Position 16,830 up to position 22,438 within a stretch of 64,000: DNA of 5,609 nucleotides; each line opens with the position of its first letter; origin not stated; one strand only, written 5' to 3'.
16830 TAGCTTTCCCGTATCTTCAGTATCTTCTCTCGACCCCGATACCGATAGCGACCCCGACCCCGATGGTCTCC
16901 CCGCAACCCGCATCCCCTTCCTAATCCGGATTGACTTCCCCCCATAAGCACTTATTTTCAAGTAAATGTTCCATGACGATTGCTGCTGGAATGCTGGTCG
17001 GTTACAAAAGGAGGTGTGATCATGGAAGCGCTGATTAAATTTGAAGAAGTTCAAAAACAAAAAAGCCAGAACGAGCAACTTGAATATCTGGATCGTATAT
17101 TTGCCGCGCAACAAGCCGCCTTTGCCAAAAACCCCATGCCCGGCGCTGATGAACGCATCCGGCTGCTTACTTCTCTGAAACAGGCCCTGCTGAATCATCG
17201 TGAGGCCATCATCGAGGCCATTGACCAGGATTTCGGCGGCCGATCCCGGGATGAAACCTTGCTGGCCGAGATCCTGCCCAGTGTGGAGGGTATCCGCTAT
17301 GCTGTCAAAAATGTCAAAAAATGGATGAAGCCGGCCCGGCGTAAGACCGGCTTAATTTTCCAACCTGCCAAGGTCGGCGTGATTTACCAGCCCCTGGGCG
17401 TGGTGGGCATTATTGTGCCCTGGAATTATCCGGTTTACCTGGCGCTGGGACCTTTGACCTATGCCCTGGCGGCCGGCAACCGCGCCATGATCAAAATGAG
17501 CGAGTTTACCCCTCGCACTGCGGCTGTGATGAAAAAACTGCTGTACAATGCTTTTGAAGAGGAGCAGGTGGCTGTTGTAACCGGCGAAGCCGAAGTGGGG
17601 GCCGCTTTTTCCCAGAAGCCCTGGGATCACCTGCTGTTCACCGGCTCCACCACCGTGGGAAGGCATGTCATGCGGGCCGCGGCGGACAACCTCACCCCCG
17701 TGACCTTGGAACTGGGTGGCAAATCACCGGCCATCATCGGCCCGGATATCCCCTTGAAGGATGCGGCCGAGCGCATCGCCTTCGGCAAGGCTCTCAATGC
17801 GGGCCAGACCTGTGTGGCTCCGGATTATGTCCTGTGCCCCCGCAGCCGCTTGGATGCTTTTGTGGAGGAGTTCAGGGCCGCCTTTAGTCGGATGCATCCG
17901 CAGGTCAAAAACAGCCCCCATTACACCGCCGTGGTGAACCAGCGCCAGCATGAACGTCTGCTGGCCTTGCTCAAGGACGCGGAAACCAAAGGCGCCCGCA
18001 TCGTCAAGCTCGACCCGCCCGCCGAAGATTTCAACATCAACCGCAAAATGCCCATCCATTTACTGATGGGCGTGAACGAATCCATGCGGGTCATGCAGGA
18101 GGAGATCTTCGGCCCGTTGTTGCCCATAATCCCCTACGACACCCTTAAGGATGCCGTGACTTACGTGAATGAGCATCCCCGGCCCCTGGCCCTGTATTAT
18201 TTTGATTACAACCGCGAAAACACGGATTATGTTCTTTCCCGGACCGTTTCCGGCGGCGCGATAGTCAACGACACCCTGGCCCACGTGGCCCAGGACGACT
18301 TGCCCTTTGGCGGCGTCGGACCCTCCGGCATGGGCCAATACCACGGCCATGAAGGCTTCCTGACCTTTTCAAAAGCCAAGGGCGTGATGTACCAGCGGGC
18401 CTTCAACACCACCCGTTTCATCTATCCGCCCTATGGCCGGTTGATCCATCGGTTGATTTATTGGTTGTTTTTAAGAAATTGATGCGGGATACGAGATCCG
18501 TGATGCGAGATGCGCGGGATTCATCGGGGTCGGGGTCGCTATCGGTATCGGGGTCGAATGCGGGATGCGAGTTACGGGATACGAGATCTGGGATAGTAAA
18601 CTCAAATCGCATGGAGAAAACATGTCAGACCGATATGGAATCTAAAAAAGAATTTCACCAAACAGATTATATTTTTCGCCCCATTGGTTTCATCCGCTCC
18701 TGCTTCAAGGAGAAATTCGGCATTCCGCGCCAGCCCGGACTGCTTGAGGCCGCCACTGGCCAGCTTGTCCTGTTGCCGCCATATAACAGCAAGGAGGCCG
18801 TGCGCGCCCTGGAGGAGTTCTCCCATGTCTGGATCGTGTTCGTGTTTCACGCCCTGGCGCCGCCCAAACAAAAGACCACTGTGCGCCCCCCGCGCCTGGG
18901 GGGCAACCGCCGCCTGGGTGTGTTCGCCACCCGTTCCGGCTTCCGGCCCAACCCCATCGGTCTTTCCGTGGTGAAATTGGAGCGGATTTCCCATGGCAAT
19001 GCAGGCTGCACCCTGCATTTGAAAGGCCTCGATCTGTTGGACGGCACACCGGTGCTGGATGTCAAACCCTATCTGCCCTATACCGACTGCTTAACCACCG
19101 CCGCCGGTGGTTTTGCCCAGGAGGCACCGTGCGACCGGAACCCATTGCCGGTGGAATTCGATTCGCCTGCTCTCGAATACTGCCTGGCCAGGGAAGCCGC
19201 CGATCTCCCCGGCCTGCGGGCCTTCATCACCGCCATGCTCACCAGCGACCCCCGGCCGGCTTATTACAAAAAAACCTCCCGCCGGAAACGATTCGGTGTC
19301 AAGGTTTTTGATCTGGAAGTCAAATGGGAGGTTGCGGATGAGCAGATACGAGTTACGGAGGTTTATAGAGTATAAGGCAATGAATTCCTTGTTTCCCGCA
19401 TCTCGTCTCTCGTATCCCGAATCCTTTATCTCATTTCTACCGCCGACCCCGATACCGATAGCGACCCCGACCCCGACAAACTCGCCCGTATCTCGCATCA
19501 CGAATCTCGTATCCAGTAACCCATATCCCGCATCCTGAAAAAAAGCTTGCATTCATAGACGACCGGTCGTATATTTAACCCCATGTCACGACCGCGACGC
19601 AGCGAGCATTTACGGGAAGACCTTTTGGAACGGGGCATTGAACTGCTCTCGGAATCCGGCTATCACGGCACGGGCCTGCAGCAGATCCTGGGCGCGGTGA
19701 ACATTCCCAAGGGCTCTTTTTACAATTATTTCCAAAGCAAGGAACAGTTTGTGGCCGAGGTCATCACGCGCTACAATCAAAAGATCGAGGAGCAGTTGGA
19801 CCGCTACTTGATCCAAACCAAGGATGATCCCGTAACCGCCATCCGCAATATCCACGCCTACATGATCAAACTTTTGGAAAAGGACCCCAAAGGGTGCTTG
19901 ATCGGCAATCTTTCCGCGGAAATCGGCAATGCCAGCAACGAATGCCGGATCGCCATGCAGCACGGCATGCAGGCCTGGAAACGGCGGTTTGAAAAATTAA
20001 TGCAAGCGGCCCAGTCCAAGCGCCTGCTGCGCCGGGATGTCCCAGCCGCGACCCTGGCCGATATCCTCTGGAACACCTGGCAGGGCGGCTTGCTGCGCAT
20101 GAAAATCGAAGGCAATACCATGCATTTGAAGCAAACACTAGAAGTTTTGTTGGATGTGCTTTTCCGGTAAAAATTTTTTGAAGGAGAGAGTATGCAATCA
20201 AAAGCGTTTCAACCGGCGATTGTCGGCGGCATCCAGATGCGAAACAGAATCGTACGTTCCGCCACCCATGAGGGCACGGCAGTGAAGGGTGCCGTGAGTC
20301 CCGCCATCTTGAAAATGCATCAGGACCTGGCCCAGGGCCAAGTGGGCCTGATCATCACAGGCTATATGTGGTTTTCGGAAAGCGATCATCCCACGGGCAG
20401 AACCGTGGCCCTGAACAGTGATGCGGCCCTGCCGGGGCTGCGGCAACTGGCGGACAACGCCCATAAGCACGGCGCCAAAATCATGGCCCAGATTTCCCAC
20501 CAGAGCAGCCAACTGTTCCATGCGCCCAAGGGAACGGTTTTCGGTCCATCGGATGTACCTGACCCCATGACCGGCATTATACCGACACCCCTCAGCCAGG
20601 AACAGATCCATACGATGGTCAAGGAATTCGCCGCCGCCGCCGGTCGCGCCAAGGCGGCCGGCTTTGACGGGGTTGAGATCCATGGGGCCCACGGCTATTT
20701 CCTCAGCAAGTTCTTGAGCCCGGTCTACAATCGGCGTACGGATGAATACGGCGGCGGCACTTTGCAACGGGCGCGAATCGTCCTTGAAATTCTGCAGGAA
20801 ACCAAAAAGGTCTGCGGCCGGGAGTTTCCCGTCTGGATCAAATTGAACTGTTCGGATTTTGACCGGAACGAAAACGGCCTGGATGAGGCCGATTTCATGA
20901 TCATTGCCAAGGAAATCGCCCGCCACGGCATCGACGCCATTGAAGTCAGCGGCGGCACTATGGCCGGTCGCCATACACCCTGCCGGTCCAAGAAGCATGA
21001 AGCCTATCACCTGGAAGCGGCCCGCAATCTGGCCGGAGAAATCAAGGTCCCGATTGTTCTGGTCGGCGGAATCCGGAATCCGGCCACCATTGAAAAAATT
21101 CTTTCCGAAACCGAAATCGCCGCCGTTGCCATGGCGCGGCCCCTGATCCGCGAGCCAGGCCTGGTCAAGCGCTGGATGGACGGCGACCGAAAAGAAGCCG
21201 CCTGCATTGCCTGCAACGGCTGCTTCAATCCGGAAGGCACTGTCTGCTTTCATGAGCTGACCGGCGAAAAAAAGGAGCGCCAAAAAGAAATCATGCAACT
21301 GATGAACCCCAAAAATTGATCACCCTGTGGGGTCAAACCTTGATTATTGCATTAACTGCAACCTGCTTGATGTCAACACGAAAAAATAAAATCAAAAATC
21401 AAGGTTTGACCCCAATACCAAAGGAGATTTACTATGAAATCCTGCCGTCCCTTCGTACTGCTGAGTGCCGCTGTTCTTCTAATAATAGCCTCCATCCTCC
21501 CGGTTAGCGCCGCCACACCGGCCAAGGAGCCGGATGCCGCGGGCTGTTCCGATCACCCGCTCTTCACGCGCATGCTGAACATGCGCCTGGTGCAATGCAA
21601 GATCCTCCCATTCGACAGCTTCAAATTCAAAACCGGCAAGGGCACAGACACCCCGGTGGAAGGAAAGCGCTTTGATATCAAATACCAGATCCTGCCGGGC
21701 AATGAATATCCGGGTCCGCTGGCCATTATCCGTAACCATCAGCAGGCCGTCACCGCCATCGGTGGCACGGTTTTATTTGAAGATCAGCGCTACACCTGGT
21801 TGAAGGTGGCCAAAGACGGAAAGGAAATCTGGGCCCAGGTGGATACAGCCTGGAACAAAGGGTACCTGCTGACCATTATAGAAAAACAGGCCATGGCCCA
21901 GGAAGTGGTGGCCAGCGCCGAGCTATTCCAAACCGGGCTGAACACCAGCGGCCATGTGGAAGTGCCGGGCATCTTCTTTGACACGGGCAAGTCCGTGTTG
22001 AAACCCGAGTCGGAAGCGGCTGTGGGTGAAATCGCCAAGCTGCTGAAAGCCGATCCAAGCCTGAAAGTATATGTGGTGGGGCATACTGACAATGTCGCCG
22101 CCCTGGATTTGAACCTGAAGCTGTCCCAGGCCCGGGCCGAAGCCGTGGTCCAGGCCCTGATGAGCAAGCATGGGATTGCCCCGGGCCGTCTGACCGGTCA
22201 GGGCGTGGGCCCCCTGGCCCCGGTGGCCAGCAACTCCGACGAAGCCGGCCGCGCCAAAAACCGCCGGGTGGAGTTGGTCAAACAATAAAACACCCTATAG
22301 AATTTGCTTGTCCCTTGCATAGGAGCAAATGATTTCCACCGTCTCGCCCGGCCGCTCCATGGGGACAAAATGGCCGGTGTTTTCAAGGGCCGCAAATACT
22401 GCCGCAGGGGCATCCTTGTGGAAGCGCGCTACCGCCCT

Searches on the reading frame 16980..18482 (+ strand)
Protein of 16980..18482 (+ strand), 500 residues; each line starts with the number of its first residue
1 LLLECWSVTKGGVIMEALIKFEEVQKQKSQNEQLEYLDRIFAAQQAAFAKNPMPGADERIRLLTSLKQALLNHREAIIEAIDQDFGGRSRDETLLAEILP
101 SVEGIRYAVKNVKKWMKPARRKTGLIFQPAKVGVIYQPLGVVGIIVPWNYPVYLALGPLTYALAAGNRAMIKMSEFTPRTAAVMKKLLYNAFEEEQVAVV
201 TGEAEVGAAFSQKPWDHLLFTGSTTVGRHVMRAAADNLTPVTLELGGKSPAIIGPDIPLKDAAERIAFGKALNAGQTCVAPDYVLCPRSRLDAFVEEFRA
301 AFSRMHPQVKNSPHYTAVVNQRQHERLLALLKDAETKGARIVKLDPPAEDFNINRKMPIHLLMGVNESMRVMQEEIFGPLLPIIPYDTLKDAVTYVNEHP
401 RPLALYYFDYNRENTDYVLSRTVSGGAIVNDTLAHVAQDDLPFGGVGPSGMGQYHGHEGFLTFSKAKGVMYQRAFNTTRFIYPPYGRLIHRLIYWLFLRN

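Call 41: search_protein_families(library=pfam, proteins=[window:16980-18482:+], max_evalue=0.00001)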
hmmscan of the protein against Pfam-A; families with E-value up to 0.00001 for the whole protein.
window:16980-18482:+ (500 aa): 1 family
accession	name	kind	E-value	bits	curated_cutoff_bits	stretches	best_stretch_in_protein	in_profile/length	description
PF00171.27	Aldedh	-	7e-87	292.3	23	1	32-468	26-460/461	Aldehyde dehydrogenase family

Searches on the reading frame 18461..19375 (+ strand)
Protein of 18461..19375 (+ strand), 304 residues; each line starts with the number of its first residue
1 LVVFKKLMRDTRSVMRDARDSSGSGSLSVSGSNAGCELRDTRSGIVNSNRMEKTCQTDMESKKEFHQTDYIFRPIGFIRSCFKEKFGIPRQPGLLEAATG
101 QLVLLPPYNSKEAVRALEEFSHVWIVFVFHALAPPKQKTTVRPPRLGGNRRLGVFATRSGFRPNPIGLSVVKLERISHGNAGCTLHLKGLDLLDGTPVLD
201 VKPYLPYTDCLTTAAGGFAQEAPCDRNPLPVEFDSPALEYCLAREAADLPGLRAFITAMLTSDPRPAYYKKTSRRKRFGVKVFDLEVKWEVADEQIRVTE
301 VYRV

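Call 41: search_protein_families(library=pfam, proteins=[window:18461-19375:+], max_evalue=0.00001)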
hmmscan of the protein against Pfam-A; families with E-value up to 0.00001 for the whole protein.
window:18461-19375:+ (304 aa): 2 families
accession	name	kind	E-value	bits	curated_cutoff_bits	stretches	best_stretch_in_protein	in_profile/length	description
PF01980.22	TrmO_N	-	4.8e-45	152.9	26.8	1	87-209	1-116/116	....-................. O N-terminal domain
PF18389.7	TrmO_C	-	1.3e-15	57.7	27.1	1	228-291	2-64/65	TrmO C-terminal domain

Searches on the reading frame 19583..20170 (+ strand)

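Call 41: search_protein_families(library=pfam, proteins=[window:19583-20170:+], max_evalue=0.00001)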
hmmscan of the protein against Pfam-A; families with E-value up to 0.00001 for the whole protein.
window:19583-20170:+ (195 aa): 3 families
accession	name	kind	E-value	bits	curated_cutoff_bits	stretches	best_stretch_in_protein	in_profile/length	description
PF16925.10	TetR_C_13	-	6.4e-17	62.4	27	1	85-187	3-107/109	Tetracyclin repressor-like, C-terminal domain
PF00440.29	TetR_N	-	3.9e-11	43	24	1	14-60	1-47/47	Bacterial regulatory proteins, tetR family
PF21993.1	TetR_C_13_2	-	1.5e-07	32.1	27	1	83-185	1-100/103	Transcriptional regulator LmrA/YxaF-like, C-terminal domain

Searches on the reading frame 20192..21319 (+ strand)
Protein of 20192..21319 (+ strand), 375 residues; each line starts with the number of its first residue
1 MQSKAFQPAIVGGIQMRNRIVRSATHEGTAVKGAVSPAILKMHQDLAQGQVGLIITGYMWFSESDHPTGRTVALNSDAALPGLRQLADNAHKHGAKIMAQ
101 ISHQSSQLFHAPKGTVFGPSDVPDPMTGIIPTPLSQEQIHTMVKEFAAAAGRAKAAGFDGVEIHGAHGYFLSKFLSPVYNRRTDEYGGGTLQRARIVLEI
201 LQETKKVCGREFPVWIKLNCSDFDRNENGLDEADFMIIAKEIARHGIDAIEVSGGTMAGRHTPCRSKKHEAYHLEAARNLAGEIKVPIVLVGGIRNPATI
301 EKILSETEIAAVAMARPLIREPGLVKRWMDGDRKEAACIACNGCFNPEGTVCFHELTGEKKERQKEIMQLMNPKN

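Call 41: search_protein_families(library=pfam, proteins=[window:20192-21319:+], max_evalue=0.00001)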
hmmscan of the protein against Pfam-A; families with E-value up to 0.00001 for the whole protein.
window:20192-21319:+ (375 aa): 2 families
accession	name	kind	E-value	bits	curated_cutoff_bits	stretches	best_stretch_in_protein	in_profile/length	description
PF00724.26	Oxidored_FMN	-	2e-57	195.4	27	1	6-330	3-337/342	NADH:flavin oxidoreductase / NADH oxidase family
PF01207.24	Dus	-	1.6e-06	27.9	20.4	1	184-330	97-231/311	Dihydrouridine synthase (Dus)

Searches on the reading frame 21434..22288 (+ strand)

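Call 41: search_protein_families(library=pfam, proteins=[window:21434-22288:+], max_evalue=0.00001)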
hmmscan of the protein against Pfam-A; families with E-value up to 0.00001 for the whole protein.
window:21434-22288:+ (284 aa): 1 family
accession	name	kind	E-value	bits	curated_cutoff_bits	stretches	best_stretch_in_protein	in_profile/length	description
PF00691.25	OmpA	-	2.3e-19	70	27.2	1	181-277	1-98/98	OmpA family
